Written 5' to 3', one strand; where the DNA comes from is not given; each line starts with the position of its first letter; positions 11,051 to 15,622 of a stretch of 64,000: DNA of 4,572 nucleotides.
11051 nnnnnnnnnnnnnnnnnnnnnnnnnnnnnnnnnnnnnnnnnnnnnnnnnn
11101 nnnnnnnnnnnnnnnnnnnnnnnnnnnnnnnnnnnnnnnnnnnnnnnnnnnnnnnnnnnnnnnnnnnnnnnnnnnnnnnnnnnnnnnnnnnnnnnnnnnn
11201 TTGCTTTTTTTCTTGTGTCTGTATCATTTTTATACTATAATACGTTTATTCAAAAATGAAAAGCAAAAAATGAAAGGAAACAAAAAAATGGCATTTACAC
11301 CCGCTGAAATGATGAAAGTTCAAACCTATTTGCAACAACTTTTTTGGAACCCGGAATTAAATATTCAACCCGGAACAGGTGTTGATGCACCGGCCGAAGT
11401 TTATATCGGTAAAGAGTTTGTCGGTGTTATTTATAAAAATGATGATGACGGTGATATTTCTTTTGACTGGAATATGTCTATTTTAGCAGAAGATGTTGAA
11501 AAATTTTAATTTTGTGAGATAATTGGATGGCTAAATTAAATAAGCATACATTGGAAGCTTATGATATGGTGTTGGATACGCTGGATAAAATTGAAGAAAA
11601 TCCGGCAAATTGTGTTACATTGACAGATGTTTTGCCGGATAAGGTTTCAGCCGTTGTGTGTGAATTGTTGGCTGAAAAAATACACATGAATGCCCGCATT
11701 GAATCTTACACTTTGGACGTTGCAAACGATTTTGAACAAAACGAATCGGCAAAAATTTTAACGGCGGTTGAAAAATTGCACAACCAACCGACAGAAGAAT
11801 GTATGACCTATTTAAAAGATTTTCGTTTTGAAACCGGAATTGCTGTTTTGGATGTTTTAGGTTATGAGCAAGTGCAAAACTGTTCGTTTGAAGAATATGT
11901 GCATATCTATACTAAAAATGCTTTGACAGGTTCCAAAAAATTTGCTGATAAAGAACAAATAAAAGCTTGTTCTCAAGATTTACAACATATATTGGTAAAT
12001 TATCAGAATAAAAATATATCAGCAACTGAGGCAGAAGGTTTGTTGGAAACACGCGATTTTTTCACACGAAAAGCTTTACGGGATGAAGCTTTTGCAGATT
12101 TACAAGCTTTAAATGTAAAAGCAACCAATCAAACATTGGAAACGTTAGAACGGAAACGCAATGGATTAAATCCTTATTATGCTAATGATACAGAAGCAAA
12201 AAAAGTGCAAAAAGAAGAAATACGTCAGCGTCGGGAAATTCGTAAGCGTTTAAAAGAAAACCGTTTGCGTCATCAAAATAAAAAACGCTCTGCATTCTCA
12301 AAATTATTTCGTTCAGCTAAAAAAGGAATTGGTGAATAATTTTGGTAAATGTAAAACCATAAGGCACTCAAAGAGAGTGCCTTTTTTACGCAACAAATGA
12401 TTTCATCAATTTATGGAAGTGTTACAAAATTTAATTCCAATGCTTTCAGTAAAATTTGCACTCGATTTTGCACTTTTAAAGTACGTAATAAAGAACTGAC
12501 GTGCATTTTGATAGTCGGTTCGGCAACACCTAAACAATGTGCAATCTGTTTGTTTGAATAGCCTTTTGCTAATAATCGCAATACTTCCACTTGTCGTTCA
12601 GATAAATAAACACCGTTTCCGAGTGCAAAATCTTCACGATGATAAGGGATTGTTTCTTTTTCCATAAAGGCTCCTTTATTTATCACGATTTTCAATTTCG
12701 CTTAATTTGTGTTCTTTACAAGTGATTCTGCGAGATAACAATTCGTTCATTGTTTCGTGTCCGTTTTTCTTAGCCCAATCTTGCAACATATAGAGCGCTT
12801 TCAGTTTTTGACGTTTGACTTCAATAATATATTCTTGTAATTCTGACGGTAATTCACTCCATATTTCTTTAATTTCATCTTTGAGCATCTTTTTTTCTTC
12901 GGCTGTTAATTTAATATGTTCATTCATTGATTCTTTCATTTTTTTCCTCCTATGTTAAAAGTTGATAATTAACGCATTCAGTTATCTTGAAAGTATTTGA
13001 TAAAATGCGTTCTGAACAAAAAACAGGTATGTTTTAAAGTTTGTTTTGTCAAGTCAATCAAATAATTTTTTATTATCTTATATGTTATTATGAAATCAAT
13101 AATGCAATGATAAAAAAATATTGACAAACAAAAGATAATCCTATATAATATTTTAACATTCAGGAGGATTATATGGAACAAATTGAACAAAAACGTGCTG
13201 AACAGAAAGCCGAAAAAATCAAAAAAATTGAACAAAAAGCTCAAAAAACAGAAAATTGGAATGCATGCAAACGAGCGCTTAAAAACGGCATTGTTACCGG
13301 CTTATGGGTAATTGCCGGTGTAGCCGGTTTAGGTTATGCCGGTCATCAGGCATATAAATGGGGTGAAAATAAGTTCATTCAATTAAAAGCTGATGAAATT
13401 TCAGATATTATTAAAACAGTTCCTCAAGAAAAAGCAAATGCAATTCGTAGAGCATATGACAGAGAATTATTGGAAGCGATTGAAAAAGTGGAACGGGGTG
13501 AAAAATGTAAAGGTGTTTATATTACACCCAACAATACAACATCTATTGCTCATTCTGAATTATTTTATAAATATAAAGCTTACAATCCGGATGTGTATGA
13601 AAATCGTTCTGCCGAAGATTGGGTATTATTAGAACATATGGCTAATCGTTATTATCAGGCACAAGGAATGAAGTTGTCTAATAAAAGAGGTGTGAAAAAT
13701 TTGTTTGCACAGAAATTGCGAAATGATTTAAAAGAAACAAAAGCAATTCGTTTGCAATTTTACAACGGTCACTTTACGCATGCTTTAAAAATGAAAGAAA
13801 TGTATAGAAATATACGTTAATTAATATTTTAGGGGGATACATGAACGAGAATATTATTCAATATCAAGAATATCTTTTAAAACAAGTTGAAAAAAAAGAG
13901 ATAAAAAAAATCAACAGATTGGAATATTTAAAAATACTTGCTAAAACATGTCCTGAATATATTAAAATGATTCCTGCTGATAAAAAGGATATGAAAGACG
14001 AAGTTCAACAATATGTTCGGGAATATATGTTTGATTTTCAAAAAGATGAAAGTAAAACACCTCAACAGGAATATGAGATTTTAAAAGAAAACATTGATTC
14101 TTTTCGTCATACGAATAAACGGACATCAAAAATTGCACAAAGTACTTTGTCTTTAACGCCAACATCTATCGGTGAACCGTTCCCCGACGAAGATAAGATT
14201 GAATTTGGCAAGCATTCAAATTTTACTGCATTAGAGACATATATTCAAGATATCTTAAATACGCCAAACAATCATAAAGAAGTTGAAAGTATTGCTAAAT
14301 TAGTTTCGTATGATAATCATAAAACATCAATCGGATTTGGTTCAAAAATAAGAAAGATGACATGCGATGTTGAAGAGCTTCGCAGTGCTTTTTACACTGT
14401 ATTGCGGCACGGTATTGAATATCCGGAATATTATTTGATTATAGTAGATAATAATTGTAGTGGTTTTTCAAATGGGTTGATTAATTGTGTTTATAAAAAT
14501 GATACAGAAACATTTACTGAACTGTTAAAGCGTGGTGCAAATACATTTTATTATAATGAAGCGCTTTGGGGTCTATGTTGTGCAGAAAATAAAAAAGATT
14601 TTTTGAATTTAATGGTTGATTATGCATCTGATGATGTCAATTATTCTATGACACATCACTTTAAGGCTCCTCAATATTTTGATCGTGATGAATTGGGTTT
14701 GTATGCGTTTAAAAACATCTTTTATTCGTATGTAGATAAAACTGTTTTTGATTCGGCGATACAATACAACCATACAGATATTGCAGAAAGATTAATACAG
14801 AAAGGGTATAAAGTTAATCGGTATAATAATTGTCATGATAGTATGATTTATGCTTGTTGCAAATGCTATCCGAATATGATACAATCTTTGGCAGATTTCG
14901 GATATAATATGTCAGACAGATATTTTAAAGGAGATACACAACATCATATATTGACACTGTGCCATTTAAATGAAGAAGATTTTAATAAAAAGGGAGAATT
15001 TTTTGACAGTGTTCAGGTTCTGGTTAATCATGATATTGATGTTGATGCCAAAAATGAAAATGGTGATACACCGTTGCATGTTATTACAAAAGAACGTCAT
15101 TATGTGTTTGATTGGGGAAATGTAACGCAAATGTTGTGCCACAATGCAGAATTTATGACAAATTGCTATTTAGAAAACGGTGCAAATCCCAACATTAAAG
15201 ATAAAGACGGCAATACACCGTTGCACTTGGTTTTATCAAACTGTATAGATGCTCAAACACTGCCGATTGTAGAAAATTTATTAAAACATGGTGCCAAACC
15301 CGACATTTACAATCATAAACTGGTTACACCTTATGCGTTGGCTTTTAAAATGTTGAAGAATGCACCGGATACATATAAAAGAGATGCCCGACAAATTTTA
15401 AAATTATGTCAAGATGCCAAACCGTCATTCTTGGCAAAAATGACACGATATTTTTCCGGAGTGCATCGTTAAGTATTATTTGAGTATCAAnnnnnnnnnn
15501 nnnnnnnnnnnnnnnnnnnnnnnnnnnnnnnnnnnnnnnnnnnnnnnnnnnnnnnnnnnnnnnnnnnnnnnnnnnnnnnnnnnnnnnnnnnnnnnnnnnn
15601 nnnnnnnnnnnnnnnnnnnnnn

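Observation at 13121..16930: Effector-like operon: strong consensus promoter, membrane protein, and two tandem ankyrin paralogs with near-identical 3' ends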

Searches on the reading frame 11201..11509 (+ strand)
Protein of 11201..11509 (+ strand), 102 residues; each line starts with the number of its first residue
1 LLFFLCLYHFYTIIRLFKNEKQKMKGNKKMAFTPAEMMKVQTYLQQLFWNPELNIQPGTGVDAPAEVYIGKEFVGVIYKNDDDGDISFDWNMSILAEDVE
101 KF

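Call 4: search_protein_families(library=pfam, proteins=[window:11201-11509:+], max_evalue=0.1)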
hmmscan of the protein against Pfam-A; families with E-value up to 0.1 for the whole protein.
window:11201-11509:+ (102 aa): 1 family
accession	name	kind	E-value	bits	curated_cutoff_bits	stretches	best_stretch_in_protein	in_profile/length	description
PF11324.13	DUF3126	-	2.2e-22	79.1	25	1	36-98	1-63/63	Protein of unknown function (DUF3126)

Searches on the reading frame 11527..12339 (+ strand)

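Call 4: search_protein_families(library=pfam, proteins=[window:11527-12339:+], max_evalue=0.1)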
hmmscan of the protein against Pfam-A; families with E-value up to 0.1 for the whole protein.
window:11527-12339:+ (270 aa): 1 family
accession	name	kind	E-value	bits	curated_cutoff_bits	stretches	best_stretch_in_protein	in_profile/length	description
PF08236.17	SRI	-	0.0071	17.1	23.5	1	126-163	13-45/78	SRI (Set2 Rpb1 interacting) domain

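Call 52: search_protein_families(library=ncbifam, proteins=[window:11527-12339:+], max_evalue=0.01)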
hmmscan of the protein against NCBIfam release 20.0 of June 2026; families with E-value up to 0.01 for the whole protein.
window:11527-12339:+ (270 aa): 0 families

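Call 86: search_protein_families(library=padloc, proteins=[window:11527-12339:+], max_evalue=0.01)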
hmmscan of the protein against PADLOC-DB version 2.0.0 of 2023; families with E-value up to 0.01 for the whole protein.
window:11527-12339:+ (270 aa): 0 families

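Call 87: search_protein_families(library=phrogs, proteins=[window:11527-12339:+], max_evalue=0.01)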
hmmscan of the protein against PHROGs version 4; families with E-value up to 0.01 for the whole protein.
window:11527-12339:+ (270 aa): 0 families

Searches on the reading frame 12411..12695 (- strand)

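Call 4: search_protein_families(library=pfam, proteins=[window:12411-12695:-], max_evalue=0.1)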
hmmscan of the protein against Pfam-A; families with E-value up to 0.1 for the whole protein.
window:12411-12695:- (94 aa): 13 families
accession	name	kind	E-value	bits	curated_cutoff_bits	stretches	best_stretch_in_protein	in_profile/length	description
PF00196.25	GerE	-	2.2e-18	66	23.5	1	31-83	3-55/57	Bacterial regulatory proteins, luxR family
PF13384.12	HTH_23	-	0.00021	21.5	24.6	1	34-62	6-34/50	Homeodomain-like domain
PF08281.18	Sigma70_r4_2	-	0.00037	20.5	25.7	1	31-67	11-48/54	Sigma-70, region 4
PF13936.12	HTH_38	-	0.00057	20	27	1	36-63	11-38/44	Helix-turn-helix domain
PF02796.21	HTH_7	-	0.00061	20.3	23.8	1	33-62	9-38/45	Helix-turn-helix domain of resolvase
PF14493.12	HTH_40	-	0.0027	18.4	27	1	37-73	4-40/89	Helix-turn-helix domain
PF04545.22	Sigma70_r4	-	0.015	15.3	24.1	1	31-74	5-49/50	Sigma-70, region 4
PF01022.26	HTH_5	-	0.017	15.4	22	1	33-69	2-39/47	Bacterial regulatory protein, arsR family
PF07506.17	RepB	-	0.025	15.1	30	1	32-71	8-44/185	RepB plasmid partitioning protein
PF13551.12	HTH_29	-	0.028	14.9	28.1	1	37-62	3-29/64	Winged helix-turn helix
PF04967.18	HTH_10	-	0.038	14.3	23.1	0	46-71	24-49/53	HTH DNA binding domain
PF13518.12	HTH_28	-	0.053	14.1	25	1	36-63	3-30/52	Helix-turn-helix domain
PF06056.18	Terminase_5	-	0.067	13.6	20.3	1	44-64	12-32/58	Putative ATPase subunit of terminase (gpP-like)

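Call 86: search_protein_families(library=padloc, proteins=[window:12411-12695:-], max_evalue=0.01)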
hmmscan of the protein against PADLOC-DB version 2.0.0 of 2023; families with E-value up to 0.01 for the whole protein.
window:12411-12695:- (94 aa): 5 families
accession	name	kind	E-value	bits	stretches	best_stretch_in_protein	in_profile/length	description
PDLC01855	CARF3--CARF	-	1.8e-06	25.8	1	31-75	218-262/288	-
PDLC01268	CasR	-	5.1e-06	24.6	1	14-71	111-163/179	"CAS-I,CAS-II,CAS-III,CAS-IV,CAS-V,CAS-VI; associated_signaling"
PDLC01434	CasR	-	1.9e-05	22.6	1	23-70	124-166/191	"CAS-I,CAS-II,CAS-III,CAS-IV,CAS-V,CAS-VI; associated_signaling"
PDLC01851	CARF3--CARF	-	4.8e-05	20.9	1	30-73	209-252/279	-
PDLC01848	CARF3--CARF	-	0.00032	18.4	1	29-78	133-182/197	-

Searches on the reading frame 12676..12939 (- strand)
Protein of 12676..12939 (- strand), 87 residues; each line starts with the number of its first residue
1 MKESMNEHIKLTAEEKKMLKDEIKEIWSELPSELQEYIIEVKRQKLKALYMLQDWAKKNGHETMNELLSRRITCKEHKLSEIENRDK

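Call 4: search_protein_families(library=pfam, proteins=[window:12676-12939:-], max_evalue=0.1)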
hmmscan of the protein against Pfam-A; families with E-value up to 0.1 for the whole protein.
window:12676-12939:- (87 aa): 2 families
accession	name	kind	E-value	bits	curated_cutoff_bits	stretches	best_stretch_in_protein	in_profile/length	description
PF20833.2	RNase_E_G_Thio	-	0.019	15.5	26.8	1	14-49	25-60/86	RNase E/G, Thioredoxin-like domain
PF15569.11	Imm40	-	0.069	14.2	25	0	7-59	42-80/90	Immunity protein 40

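Call 52: search_protein_families(library=ncbifam, proteins=[window:12676-12939:-], max_evalue=0.01)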
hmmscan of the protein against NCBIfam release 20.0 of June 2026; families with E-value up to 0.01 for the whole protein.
window:12676-12939:- (87 aa): 0 families

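Call 86: search_protein_families(library=padloc, proteins=[window:12676-12939:-], max_evalue=0.01)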
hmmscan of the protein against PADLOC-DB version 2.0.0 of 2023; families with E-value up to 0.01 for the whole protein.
window:12676-12939:- (87 aa): 0 families

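Call 87: search_protein_families(library=phrogs, proteins=[window:12676-12939:-], max_evalue=0.01)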
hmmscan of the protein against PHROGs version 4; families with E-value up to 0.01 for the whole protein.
window:12676-12939:- (87 aa): 0 families

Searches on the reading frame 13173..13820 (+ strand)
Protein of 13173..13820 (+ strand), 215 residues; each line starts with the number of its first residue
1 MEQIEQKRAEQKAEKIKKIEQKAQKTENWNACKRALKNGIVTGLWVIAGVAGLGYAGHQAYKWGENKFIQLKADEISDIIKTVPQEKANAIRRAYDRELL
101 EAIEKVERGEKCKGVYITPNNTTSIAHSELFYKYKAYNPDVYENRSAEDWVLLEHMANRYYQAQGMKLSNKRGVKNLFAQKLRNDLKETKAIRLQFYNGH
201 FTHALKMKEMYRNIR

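Call 4: search_protein_families(library=pfam, proteins=[window:13173-13820:+], max_evalue=0.1)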
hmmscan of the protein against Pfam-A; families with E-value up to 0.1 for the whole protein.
window:13173-13820:+ (215 aa): 0 families

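Call 9: find_homologous_proteins(query=window:13173-13817:+)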
Query window:13173-13817:+ (215 aa): 4 proteins with E <= 0.001 among 213 candidates.
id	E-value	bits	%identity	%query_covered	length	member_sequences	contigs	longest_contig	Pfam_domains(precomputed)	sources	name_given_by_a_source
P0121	3.2e-137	473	99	100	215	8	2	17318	-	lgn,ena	-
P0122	1.1e-108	380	80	100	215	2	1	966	-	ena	-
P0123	1.6e-97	343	71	100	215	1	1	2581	-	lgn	-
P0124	3.9e-32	130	39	96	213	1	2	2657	-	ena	-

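Call 20: find_encoding_contigs(protein=P0124, flank=8000, max_places=4)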
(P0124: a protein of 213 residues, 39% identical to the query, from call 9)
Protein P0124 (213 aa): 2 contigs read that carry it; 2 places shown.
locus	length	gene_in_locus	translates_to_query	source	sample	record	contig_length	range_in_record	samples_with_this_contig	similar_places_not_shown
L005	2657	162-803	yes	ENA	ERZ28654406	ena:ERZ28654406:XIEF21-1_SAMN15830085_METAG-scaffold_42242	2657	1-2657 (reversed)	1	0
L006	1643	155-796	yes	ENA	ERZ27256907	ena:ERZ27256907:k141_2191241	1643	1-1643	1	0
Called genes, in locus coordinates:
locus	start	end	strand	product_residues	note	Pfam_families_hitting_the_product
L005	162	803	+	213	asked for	-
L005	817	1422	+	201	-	-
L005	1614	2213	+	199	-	PF01386:Ribosomal_L25p, PF14693:Ribosomal_TL5_C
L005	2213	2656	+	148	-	?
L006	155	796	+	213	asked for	-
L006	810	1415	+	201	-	-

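Call 21: find_encoding_contigs(protein=P0123, flank=8000, max_places=4)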
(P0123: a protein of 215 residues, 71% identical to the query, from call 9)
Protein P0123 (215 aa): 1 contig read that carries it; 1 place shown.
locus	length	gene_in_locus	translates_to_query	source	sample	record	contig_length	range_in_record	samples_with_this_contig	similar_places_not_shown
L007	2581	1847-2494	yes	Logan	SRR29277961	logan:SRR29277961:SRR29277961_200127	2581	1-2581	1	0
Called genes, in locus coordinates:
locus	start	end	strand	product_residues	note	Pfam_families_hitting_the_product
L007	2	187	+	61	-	?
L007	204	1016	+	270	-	-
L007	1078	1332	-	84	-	PF00196:GerE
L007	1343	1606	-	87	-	-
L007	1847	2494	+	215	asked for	-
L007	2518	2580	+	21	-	?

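Call 22: find_encoding_contigs(protein=P0122, flank=8000, max_places=4)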
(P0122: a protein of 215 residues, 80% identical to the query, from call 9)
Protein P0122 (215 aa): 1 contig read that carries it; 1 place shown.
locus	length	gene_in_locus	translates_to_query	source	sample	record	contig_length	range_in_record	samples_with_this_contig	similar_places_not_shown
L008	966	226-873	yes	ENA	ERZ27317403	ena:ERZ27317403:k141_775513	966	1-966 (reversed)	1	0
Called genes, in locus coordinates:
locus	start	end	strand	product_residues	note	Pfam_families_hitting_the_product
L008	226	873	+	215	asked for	-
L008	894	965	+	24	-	?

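Call 47: search_protein_representatives(alignment_id=A3)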
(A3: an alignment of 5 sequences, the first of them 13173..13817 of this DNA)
Query: 5 sequences, 215 profile positions. Proteins with E-value up to 0.001 (for the whole library): 10; up to 1e-10: 7; up to 1e-30: 5. The best 10 are listed.
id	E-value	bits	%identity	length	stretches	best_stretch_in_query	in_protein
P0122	1.1e-119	414.1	-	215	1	1-215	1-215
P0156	8.2e-89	313.2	-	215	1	1-212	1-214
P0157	1.8e-55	204.2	-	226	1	2-212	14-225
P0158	6.5e-53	195.9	-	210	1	14-212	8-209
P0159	6.9e-44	166.4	-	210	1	13-212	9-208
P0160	8.0e-12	61.6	-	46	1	1-45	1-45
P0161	9.6e-12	61.3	-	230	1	41-197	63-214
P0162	2.8e-09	53.3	-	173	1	64-212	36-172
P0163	1.2e-05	41.5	-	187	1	78-192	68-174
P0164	4.9e-04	36.1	-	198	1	7-189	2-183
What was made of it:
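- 13173..13820 (+): gene1: a 215-aa protein with a basic N-terminal helix, one glycine-rich hydrophobic segment (residues 39-57) and a helical C-terminal domain. It belongs to an orphan family. Only 10 representatives among 1.84 billion proteins (call 47).
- Tried and rejected: There are 10 representatives, all unannotated (call 47).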

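Call 48: predict_structure(alignment_id=A3)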
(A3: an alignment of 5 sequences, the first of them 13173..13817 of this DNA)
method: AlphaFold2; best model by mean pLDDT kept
length: 215 residues; sequences in the alignment: 5
mean_pLDDT: 68.3   pTM: 0.60
mean pLDDT of the five models: 68.3, 68.1, 66.5, 65.1, 64.7
residues with pLDDT >= 90: 31; 70-90: 82; 50-70: 47; < 50: 55
segments of 3 or more residues with pLDDT < 50: 31-68, 202-215
pLDDT, mean of each block of 10 residues (from residue 1): 66 69 54 43 32 32 43 74 88 95 86 72 86 76 81 87 87 91 90 58 44 31
secondary structure, 60 per line:
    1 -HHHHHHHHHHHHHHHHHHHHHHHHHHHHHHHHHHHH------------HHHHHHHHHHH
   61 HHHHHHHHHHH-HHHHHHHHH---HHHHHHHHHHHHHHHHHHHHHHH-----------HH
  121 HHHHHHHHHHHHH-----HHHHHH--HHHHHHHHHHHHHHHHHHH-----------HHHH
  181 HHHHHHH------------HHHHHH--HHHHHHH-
elements in order: H2-37 H50-71 H73-81 H85-107 H119-133 H139-144 H147-165 H177-187 H200-205 H208-214
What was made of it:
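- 13173..13820 (+): The model is helical, with pLDDT 74-95 for residues 70-190 (call 48).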

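Call 52: search_protein_families(library=ncbifam, proteins=[window:13173-13820:+], max_evalue=0.01)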
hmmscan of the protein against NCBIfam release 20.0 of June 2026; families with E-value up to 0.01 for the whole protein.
window:13173-13820:+ (215 aa): 0 families

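Call 67: find_encoding_contigs(protein=P0157, flank=6000, max_places=3)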
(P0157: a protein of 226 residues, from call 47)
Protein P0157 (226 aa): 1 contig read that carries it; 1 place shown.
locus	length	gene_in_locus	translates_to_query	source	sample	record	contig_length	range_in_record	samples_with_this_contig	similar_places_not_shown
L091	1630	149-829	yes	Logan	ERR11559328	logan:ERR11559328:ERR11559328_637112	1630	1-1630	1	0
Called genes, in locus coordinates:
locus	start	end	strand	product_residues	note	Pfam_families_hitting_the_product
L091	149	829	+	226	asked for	-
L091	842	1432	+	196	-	-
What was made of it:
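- In distant relatives gene1 is followed by a paralogous membrane protein and not by ankyrin genes (calls 20, 67).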

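Call 68: find_encoding_contigs(protein=P0158, flank=6000, max_places=3)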
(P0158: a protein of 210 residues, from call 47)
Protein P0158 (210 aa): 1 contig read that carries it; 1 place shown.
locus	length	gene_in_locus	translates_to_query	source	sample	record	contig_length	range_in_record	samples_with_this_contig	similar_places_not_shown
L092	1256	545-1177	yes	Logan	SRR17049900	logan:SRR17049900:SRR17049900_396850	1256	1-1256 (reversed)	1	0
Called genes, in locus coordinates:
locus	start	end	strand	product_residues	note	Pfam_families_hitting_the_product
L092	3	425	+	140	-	?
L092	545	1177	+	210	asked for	-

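Call 85: search_solved_structures(query=A3, max_evalue=1)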
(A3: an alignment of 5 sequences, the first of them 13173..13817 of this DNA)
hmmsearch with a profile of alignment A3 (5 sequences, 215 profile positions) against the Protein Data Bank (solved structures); distinct sequences matched with E-value up to 1: 2.
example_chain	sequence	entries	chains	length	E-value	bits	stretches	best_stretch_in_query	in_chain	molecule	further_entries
2pbp_A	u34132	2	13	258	0.17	14.7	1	68-129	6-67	Enoyl-CoA hydratase subunit I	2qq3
2zt9_G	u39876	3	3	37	0.29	14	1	38-63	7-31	Cytochrome b6-f complex subunit 5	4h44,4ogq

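Call 86: search_protein_families(library=padloc, proteins=[window:13173-13820:+], max_evalue=0.01)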
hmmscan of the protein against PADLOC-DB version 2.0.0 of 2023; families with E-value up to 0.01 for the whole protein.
window:13173-13820:+ (215 aa): 0 families

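Call 87: search_protein_families(library=phrogs, proteins=[window:13173-13820:+], max_evalue=0.01)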
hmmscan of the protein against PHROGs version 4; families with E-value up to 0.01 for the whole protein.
window:13173-13820:+ (215 aa): 0 families

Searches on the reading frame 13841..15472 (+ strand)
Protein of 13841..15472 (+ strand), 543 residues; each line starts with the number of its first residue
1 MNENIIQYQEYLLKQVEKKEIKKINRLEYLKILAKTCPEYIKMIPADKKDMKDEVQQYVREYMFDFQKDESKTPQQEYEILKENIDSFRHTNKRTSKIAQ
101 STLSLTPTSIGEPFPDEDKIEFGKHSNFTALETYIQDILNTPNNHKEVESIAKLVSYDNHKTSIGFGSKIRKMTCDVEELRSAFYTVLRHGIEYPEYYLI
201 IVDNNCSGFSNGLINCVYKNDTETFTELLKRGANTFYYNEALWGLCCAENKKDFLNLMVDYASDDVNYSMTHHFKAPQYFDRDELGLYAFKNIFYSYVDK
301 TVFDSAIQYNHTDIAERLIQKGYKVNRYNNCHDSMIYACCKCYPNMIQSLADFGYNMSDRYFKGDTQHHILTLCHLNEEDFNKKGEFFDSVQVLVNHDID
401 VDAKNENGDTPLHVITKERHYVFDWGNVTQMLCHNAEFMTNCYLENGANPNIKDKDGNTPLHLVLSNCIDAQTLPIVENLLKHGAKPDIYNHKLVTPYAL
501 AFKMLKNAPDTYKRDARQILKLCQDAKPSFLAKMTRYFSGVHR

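Call 4: search_protein_families(library=pfam, proteins=[window:13841-15472:+], max_evalue=0.1)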
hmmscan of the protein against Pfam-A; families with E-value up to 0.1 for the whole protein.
window:13841-15472:+ (543 aa): 7 families
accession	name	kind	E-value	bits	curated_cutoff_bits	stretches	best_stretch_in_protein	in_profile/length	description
PF12796.13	Ank_2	-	2.4e-16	60.5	27.3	3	440-502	13-68/90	Ankyrin repeats (3 copies)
PF13637.12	Ank_4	-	2.6e-15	56.6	22.7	3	443-468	16-41/50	Ankyrin repeats (many copies)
PF00023.36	Ank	-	2.7e-13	49.8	21.1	1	456-491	1-32/33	Ankyrin repeat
PF13857.12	Ank_5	-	1.6e-09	38.3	27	2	443-491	1-46/56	Ankyrin repeats (many copies)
PF13606.12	Ank_3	-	7.3e-08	32.4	22.3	0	456-488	1-29/30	Ankyrin repeat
PF23745.1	ANK_LRRK2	-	2.9e-05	24.4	27.5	0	299-351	31-84/130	LRRK2 ANK repeat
PF13089.11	PP_kinase_N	-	0.096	13.4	23.8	0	5-94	8-89/107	Polyphosphate kinase N-terminal domain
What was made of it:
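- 13841..15472 (+): AnkA: 543 aa, made of an N-terminal helical module, a variable linker of about 64 extra residues, ankyrin repeats and a basic amphipathic tail. Pfam Ank_2, Ank_4 and Ank above threshold (call 4).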

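Call 52: search_protein_families(library=ncbifam, proteins=[window:13841-15472:+], max_evalue=0.01)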
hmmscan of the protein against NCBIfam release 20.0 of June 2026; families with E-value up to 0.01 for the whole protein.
window:13841-15472:+ (543 aa): 3 families
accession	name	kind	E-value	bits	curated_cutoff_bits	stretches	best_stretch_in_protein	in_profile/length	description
NF043022.1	T4SS_AnkG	equivalog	1.7e-08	33.7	500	1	449-504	391-446/455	Dot/Icm T4SS effector AnkG/AnkZ/LegA7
NF043029.1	T4SS_AnkY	equivalog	7.6e-08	31.2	600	1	442-501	476-531/543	Dot/Icm T4SS effector AnkY/LegA9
NF038106.1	gamma_NF038106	equivalog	0.005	17.1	50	0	385-420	46-81/93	PA4642 family protein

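Call 86: search_protein_families(library=padloc, proteins=[window:13841-15472:+], max_evalue=0.01)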
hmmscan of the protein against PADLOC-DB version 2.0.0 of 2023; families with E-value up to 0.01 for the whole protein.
window:13841-15472:+ (543 aa): 2 families
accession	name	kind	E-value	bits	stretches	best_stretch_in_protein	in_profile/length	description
PDLC04783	PDC-M72A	-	2.7e-15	54.5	2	438-504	244-306/392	-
PDLC02908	Ankyrin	-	0.00056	16.3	0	439-504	751-812/880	-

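Call 87: search_protein_families(library=phrogs, proteins=[window:13841-15472:+], max_evalue=0.01)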
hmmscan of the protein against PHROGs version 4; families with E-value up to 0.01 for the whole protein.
window:13841-15472:+ (543 aa): 3 families
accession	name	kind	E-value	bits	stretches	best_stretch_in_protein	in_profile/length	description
phrog_9049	-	unknown function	3e-12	44.3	1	300-491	3258-3427/4700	-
phrog_9262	-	unknown function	2.6e-11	44.5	1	390-503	55-152/253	-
phrog_16592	-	unknown function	1.5e-08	34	1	442-507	196-259/974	-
